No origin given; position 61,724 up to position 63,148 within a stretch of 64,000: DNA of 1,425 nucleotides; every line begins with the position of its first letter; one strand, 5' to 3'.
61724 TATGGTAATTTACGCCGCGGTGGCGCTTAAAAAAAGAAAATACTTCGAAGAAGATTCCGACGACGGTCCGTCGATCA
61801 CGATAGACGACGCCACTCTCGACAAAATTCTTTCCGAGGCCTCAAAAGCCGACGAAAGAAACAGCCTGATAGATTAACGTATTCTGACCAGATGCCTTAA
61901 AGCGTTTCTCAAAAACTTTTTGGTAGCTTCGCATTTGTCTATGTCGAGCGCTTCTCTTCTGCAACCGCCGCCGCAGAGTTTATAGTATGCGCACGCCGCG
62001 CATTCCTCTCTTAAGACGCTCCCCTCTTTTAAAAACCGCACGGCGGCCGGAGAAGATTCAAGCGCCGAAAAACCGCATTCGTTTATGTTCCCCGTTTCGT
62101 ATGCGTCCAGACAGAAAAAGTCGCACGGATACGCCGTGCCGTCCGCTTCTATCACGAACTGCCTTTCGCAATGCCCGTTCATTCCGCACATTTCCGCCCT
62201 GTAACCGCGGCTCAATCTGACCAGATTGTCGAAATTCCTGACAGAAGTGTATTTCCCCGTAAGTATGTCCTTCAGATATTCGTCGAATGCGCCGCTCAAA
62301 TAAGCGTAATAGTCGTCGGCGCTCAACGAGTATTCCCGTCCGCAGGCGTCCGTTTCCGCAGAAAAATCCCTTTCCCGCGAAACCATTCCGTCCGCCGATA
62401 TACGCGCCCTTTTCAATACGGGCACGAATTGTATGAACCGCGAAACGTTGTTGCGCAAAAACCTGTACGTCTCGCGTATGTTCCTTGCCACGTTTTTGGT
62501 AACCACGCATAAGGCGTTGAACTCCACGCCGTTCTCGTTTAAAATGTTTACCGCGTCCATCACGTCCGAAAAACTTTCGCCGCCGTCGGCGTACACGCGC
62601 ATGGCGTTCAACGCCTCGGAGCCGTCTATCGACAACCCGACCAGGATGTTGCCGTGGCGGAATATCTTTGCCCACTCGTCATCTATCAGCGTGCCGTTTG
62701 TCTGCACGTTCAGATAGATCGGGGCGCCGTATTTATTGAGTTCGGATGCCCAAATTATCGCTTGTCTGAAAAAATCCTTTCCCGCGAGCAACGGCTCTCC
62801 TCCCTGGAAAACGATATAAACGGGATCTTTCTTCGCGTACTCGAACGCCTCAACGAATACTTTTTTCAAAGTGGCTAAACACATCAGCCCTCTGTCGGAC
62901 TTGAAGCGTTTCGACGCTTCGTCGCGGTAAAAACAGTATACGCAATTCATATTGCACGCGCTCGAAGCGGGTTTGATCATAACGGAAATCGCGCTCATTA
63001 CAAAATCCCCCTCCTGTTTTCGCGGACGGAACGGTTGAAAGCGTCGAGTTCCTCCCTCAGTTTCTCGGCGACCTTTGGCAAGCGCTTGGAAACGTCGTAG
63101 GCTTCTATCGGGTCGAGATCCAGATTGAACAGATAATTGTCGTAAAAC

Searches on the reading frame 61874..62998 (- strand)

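Call 43: search_protein_families(library=pfam, proteins=[window:61874-62998:-], max_evalue=0.00001)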
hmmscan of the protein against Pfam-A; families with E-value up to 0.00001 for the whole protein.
window:61874-62998:- (374 aa): 2 families
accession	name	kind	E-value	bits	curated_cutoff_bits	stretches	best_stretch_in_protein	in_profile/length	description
PF04055.27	Radical_SAM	-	1.3e-16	61.6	29.5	1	13-181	5-166/166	Radical SAM superfamily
PF13186.11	SPASM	-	9.6e-08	32.6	21.5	1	278-336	5-66/67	Iron-sulfur cluster-binding domain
